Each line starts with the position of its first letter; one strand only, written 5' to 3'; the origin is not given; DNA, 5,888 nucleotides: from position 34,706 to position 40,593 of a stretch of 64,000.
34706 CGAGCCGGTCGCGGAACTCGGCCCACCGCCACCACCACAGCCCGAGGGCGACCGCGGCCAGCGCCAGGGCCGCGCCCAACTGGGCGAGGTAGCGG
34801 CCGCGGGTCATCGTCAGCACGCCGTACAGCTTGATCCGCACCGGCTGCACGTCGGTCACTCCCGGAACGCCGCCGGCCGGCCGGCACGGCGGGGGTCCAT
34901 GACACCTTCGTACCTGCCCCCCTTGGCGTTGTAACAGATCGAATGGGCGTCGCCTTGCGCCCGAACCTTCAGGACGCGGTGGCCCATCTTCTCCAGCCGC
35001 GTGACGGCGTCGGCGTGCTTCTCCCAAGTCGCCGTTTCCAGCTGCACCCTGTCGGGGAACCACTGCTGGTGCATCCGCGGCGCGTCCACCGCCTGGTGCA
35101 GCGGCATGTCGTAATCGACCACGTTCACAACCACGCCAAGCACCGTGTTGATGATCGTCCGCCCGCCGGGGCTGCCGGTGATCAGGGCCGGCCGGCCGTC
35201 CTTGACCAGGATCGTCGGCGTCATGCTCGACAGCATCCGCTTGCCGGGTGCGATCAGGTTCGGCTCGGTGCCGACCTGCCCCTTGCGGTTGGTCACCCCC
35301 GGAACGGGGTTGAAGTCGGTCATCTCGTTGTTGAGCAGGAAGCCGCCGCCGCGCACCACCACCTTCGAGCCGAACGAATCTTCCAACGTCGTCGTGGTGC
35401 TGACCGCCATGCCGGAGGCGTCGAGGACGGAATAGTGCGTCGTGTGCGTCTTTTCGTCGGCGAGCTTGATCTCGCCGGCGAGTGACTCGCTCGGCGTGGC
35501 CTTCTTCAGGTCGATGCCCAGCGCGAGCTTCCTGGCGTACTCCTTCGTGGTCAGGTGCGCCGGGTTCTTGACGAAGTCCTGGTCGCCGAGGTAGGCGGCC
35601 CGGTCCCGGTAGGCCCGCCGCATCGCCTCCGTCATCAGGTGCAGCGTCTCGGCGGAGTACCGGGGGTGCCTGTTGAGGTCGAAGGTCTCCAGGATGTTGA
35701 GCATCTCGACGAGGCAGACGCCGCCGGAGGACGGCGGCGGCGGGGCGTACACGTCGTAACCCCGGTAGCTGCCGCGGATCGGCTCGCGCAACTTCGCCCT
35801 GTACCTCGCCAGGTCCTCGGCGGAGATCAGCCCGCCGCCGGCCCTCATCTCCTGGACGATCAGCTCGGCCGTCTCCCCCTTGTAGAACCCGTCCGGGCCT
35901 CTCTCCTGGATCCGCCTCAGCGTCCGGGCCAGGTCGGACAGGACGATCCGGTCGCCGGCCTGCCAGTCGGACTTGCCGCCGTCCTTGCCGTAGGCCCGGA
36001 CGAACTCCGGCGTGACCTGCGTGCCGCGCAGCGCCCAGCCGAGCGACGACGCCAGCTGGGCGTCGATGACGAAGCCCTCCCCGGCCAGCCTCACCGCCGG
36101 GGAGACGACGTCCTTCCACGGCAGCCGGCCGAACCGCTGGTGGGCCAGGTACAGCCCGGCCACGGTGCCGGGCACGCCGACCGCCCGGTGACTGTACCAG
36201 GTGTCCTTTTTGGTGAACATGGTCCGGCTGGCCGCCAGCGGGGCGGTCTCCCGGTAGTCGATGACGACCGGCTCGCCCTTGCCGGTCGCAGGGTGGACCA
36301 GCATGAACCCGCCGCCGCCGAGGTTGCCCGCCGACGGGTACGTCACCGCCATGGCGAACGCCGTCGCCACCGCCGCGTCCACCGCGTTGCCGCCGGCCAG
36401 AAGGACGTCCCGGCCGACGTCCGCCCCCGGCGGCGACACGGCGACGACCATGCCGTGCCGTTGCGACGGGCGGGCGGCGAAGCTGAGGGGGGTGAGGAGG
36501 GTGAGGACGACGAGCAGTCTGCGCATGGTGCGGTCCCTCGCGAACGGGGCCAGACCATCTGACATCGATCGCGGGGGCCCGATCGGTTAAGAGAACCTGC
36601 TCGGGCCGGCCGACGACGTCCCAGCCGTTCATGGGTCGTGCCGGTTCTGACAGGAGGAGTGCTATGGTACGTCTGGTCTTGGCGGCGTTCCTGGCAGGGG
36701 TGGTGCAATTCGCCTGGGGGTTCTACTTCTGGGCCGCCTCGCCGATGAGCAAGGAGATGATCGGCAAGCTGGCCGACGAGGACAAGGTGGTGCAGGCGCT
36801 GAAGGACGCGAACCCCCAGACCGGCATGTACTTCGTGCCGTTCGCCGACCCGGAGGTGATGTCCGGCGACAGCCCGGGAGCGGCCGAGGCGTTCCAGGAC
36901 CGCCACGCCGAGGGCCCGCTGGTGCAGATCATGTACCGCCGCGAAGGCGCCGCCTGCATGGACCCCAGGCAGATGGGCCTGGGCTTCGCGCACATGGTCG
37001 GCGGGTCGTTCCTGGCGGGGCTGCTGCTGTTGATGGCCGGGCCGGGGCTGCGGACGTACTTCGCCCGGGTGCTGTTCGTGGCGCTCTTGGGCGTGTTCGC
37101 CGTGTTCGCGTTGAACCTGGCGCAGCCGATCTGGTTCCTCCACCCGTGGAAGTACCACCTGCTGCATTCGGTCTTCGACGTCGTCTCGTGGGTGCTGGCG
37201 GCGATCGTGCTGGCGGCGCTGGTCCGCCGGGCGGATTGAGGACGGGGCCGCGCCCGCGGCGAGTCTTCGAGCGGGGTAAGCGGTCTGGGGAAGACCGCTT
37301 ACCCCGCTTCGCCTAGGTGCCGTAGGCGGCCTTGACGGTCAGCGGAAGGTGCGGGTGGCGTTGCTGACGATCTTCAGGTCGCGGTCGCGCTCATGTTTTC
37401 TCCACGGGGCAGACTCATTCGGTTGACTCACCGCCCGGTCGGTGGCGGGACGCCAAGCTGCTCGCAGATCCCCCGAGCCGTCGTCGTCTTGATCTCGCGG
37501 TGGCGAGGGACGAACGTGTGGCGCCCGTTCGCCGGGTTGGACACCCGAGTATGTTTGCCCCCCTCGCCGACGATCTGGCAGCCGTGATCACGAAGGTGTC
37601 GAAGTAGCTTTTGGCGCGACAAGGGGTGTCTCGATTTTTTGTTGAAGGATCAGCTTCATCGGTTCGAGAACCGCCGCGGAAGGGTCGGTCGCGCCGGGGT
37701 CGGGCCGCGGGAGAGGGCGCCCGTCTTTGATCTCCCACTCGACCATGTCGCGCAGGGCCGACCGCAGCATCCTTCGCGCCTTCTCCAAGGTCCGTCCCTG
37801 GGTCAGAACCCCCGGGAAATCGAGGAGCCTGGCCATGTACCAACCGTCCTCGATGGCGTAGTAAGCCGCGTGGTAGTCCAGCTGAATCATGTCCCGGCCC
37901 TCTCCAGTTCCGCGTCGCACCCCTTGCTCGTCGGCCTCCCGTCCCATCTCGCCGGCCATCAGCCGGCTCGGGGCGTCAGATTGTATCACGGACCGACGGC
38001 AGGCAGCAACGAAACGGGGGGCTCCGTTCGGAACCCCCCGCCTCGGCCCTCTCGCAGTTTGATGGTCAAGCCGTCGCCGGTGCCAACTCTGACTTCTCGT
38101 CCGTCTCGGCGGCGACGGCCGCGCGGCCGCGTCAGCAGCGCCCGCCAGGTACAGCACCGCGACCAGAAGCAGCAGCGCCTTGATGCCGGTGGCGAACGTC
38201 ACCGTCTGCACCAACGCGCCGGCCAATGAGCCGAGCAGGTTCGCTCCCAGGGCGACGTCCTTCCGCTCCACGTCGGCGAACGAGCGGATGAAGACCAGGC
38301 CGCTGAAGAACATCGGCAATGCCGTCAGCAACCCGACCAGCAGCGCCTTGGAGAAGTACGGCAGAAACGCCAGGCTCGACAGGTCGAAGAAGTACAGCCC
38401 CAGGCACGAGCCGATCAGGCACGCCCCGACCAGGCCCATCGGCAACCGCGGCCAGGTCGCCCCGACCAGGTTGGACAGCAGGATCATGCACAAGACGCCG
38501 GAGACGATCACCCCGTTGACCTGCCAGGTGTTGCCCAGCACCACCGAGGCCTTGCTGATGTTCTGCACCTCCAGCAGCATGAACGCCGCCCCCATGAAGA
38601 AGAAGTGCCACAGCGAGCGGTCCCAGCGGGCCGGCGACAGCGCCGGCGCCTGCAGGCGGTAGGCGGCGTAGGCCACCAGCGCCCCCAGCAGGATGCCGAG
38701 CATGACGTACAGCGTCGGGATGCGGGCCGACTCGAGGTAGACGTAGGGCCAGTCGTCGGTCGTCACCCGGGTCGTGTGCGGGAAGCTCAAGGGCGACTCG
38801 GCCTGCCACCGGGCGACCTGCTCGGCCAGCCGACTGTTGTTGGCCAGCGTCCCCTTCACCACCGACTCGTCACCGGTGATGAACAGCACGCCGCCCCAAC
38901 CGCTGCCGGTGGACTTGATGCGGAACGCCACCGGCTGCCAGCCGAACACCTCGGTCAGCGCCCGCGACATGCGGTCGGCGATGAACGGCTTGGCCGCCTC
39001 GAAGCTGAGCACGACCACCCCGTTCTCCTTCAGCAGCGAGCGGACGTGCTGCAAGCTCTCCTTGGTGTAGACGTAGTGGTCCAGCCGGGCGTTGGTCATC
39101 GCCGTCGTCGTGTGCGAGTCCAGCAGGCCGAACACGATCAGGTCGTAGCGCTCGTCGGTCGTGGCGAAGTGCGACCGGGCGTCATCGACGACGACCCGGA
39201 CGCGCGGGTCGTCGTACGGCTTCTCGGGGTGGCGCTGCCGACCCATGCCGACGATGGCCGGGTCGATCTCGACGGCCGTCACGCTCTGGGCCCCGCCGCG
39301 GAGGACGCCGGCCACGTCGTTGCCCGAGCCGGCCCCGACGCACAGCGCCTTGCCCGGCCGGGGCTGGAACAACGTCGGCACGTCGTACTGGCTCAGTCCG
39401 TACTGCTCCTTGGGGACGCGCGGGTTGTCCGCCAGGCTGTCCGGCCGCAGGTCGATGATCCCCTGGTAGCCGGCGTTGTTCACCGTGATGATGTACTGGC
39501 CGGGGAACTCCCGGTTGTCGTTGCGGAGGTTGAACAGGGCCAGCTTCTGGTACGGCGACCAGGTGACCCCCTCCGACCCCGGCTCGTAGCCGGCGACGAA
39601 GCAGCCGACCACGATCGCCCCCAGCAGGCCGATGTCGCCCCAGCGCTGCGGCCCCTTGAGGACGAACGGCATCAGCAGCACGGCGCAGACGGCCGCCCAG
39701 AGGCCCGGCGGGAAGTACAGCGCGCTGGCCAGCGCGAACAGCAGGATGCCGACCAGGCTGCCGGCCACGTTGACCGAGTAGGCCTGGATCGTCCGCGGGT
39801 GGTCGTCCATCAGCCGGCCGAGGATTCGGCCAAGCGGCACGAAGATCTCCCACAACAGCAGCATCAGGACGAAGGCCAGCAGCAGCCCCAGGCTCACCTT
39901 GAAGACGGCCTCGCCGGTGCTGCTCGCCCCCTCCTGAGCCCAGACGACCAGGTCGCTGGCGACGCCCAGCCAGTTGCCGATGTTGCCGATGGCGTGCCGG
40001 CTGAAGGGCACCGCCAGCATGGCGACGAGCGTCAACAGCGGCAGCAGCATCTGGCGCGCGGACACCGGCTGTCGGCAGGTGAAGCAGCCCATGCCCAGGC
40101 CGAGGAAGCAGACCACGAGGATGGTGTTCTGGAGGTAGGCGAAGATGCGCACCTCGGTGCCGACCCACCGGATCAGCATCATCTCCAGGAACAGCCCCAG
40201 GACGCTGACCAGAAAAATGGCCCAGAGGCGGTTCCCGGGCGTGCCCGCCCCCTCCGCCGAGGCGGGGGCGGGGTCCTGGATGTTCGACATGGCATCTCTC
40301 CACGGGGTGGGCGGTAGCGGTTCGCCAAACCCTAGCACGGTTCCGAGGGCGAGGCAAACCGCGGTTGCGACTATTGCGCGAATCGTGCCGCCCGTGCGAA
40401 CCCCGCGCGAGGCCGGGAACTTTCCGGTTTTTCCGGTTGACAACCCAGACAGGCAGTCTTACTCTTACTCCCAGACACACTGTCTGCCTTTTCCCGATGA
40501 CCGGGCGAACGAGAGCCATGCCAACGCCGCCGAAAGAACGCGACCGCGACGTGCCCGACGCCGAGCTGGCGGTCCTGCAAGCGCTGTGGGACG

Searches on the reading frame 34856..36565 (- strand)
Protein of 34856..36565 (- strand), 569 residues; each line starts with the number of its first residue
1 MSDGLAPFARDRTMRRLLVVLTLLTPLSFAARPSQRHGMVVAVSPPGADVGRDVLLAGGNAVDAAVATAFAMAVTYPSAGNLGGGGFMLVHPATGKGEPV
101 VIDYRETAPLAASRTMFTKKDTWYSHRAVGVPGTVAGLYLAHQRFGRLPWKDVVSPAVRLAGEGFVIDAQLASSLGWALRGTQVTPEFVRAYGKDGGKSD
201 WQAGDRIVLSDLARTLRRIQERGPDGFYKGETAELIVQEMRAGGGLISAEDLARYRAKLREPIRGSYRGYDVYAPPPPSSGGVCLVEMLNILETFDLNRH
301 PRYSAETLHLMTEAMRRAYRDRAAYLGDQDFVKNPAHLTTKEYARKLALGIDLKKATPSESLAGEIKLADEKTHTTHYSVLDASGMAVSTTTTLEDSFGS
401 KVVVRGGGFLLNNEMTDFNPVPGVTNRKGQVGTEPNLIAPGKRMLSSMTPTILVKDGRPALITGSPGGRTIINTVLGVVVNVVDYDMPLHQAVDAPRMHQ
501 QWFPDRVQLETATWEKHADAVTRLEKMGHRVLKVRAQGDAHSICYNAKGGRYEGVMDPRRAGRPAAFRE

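Call 52: search_protein_families(library=pfam, proteins=[window:34856-36565:-], max_evalue=0.00001)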
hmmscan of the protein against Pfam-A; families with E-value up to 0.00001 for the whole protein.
window:34856-36565:- (569 aa): 1 family
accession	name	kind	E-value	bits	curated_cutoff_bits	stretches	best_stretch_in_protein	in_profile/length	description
PF01019.26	G_glu_transpept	-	9.4e-167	556.3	27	1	52-562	1-512/512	Gamma-glutamyltranspeptidase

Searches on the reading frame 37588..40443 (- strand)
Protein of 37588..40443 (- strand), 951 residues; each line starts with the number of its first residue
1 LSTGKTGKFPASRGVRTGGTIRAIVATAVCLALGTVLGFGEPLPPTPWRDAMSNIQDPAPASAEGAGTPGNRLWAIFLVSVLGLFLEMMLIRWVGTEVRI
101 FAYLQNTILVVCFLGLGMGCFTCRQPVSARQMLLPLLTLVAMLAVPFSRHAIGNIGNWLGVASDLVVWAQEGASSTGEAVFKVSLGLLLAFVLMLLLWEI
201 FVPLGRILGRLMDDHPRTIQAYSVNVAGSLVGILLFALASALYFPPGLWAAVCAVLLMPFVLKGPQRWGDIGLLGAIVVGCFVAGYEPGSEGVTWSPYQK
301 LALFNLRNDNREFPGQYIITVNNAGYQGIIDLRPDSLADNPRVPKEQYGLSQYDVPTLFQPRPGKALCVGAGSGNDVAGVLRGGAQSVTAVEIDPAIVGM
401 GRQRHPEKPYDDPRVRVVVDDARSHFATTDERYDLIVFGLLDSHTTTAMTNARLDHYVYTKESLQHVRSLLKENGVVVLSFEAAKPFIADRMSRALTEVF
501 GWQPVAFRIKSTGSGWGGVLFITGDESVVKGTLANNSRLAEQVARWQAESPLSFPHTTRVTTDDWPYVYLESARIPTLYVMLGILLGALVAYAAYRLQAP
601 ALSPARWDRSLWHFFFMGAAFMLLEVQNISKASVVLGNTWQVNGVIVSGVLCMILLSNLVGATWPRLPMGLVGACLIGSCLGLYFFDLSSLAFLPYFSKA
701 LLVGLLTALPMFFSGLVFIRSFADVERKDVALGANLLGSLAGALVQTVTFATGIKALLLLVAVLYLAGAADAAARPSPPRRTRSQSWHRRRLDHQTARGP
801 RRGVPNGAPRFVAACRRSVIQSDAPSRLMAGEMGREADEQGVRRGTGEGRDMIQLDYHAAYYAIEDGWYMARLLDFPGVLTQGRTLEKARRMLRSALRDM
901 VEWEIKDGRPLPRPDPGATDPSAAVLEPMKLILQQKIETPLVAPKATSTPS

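Call 52: search_protein_families(library=pfam, proteins=[window:37588-40443:-], max_evalue=0.00001)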
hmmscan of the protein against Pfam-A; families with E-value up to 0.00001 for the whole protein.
window:37588-40443:- (951 aa): 3 families
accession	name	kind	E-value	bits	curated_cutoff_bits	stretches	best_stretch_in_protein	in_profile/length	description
PF01564.23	Spermine_synth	-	2.1e-11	44.2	22.9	1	355-481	11-132/186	Spermine/spermidine synthase domain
PF21748.3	UPF0150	-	2.8e-08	34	27.3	1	858-912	9-64/64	UPF0150-like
PF13649.12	Methyltransf_25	-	3.8e-06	27.9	27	0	367-441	2-74/97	Methyltransferase domain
